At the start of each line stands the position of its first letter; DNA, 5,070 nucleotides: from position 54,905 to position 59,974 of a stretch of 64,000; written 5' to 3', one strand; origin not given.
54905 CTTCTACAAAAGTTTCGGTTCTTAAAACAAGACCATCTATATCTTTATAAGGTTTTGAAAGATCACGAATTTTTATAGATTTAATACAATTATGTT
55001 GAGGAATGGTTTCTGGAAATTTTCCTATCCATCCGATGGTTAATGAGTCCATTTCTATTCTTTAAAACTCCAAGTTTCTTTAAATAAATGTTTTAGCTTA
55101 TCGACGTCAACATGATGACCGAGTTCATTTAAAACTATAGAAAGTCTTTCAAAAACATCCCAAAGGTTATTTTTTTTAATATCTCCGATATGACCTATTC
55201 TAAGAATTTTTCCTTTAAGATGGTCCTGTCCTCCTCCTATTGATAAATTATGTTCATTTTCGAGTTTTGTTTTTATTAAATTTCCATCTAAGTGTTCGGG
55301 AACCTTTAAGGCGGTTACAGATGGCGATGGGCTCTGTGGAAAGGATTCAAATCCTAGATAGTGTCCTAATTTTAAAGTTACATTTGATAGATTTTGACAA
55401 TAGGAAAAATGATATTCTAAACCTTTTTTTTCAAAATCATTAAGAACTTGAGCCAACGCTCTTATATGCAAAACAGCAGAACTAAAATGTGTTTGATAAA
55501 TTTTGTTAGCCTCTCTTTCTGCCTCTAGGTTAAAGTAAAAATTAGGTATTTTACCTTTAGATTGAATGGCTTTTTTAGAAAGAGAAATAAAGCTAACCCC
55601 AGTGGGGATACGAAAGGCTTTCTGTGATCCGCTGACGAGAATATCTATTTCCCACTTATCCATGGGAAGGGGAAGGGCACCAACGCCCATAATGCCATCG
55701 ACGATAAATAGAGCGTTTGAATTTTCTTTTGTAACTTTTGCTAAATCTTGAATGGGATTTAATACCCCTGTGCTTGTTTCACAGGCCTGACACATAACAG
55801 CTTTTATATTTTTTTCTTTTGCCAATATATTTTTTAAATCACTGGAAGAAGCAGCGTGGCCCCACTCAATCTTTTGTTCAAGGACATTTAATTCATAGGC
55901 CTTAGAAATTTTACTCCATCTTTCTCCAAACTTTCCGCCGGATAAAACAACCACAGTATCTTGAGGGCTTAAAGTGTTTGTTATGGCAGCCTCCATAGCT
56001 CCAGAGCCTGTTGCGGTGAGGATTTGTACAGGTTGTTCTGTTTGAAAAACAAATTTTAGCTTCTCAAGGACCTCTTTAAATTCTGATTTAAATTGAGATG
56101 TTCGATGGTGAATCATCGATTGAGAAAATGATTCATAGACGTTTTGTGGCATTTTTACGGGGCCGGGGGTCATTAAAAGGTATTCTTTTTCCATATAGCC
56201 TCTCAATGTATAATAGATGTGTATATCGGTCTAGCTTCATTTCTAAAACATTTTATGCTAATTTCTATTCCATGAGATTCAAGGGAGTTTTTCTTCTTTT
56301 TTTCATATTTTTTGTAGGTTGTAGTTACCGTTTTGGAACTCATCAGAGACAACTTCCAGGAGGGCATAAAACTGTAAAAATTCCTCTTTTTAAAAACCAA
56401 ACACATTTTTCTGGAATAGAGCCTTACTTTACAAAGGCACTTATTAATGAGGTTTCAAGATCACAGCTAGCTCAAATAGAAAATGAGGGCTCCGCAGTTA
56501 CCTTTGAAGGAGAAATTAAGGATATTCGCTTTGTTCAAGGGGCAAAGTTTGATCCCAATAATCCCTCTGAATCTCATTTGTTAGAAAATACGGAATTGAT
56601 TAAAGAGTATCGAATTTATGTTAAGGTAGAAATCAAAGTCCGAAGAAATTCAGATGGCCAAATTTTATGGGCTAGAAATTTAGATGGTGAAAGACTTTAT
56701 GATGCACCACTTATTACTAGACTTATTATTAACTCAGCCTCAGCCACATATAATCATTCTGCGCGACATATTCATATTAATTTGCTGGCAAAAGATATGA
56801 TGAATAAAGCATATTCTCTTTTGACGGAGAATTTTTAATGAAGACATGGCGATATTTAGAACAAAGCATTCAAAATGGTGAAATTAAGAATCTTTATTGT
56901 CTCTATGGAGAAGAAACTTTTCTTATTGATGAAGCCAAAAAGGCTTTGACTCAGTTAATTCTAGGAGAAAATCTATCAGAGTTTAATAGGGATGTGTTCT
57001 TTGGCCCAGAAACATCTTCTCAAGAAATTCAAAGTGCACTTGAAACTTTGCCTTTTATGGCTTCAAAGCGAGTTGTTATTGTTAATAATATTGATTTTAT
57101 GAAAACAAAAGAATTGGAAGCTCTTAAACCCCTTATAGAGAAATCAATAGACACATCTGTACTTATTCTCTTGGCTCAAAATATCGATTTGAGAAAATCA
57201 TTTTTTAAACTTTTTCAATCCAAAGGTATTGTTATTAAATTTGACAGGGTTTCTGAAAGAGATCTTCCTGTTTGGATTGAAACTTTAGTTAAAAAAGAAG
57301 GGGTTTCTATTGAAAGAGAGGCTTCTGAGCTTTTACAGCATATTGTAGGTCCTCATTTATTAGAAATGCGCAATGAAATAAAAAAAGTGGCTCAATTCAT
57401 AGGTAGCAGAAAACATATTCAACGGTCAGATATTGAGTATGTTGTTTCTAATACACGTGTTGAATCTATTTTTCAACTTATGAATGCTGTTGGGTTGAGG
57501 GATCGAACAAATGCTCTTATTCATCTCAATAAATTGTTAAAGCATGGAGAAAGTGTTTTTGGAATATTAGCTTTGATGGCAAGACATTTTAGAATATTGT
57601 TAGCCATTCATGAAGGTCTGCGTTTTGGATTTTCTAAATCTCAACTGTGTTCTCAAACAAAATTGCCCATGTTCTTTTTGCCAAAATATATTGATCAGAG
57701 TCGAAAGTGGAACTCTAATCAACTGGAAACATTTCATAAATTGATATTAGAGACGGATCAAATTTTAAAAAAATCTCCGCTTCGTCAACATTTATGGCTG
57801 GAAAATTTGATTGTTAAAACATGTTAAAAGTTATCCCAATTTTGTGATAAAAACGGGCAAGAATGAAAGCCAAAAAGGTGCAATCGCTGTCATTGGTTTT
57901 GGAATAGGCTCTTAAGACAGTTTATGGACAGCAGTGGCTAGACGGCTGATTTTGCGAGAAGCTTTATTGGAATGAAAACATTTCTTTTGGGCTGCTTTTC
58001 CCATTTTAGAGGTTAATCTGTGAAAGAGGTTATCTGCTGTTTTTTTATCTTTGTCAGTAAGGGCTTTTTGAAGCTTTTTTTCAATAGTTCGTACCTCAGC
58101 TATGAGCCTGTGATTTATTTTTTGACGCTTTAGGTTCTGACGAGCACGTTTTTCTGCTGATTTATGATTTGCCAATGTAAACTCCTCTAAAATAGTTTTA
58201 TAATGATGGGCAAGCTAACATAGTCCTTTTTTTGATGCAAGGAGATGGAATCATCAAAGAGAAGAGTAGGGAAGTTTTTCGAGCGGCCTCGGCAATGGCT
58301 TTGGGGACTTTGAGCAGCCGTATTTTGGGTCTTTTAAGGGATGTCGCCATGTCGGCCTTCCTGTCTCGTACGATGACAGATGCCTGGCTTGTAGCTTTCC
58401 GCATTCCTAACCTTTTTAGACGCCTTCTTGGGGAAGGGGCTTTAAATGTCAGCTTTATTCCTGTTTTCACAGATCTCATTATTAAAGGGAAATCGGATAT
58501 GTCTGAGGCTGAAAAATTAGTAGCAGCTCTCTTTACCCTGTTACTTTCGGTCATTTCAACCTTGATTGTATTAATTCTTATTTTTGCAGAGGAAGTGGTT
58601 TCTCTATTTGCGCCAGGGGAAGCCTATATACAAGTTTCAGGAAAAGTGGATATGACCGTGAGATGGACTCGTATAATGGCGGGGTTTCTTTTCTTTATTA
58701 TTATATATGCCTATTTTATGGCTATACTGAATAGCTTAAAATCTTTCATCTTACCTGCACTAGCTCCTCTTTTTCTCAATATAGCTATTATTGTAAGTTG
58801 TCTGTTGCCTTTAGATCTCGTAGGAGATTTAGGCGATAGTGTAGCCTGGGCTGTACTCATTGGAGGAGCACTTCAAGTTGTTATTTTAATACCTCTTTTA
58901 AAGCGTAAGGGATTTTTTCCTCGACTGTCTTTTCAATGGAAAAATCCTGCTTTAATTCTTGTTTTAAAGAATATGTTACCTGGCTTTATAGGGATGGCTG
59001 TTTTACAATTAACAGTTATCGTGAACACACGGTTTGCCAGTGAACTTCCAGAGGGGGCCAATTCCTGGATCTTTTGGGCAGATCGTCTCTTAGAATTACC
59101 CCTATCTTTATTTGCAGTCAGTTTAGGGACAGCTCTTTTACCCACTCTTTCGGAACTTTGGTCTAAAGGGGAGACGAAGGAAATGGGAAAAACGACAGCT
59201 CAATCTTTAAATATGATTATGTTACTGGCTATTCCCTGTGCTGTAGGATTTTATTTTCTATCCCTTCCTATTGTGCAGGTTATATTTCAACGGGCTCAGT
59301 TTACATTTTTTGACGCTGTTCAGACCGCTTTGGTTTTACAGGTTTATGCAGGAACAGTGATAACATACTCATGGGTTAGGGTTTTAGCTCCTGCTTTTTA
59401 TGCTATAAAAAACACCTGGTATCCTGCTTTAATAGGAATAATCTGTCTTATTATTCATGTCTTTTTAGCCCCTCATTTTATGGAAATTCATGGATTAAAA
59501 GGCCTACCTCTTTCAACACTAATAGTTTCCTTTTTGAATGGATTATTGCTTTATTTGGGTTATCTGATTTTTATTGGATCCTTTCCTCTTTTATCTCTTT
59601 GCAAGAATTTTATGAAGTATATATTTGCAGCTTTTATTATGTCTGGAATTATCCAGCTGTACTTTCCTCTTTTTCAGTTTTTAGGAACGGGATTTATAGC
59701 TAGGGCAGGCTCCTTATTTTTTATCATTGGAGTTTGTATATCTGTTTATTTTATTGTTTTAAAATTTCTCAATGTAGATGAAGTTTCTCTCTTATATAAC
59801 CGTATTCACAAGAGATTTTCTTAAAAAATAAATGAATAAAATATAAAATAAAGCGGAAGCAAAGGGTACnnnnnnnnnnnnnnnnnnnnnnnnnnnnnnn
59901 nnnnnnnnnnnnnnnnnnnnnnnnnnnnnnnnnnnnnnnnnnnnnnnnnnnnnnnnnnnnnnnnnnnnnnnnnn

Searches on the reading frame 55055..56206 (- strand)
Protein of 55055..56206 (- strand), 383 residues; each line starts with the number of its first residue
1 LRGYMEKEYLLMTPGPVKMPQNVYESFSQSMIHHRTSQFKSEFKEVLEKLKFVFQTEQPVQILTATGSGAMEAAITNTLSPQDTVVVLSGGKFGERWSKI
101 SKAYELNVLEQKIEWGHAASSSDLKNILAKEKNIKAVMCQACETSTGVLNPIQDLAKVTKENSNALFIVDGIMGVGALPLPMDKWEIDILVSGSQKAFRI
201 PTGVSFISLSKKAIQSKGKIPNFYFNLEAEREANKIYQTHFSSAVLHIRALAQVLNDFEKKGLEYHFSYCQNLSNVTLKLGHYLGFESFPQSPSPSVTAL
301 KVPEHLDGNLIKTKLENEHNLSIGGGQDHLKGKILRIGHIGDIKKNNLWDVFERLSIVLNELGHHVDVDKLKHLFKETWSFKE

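Call 28: search_protein_families(library=pfam, proteins=[window:55055-56206:-])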
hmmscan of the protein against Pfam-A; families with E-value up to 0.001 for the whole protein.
window:55055-56206:- (383 aa): 1 family
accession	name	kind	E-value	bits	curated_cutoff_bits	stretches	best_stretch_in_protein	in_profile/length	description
PF00266.25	Aminotran_5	-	1.5e-21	77.3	21.5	1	27-326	29-338/371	Aminotransferase class-V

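Call 100: search_protein_families(library=pfam, proteins=[L023:4741-5157:-], max_evalue=0.05)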
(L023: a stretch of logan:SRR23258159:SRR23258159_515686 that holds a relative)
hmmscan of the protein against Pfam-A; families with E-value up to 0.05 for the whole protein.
L023:4741-5157:- (138 aa): 0 families

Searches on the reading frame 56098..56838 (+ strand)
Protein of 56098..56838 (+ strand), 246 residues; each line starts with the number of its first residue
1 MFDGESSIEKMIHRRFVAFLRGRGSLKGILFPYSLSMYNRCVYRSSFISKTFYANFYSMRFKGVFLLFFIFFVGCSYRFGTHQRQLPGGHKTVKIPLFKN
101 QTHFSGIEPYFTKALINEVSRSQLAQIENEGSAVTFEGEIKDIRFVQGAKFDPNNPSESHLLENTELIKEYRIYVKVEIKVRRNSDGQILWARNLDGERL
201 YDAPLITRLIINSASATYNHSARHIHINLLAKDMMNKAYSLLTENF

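Call 45: search_protein_families(library=pfam, proteins=[window:56098-56838:+], max_evalue=0.00001)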
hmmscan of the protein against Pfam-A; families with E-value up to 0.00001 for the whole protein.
window:56098-56838:+ (246 aa): 1 family
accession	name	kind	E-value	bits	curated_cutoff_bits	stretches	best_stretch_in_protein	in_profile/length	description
PF04390.17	LptE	-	2e-08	35.3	23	1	91-192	2-80/118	Lipopolysaccharide-assembly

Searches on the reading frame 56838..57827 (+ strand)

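Call 45: search_protein_families(library=pfam, proteins=[window:56838-57827:+], max_evalue=0.00001)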
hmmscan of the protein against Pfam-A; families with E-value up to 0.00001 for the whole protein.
window:56838-57827:+ (329 aa): 2 families
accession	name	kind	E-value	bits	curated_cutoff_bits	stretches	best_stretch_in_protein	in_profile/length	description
PF21694.2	DNA_pol3_delta_C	-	1.7e-22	80.1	27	1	209-327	2-120/121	DNA polymerase III delta subunit, C-terminal domain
PF06144.19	DNA_pol3_delta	-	1.8e-18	67.1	21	1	20-135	1-123/124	DNA polymerase III, delta subunit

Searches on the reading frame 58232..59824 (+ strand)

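Call 45: search_protein_families(library=pfam, proteins=[window:58232-59824:+], max_evalue=0.00001)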
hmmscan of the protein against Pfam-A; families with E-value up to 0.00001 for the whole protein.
window:58232-59824:+ (530 aa): 1 family
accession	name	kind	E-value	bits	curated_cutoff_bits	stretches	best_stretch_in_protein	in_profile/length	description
PF03023.19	MurJ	-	3.4e-101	339.5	27.4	1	42-486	4-442/451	Lipid II flippase MurJ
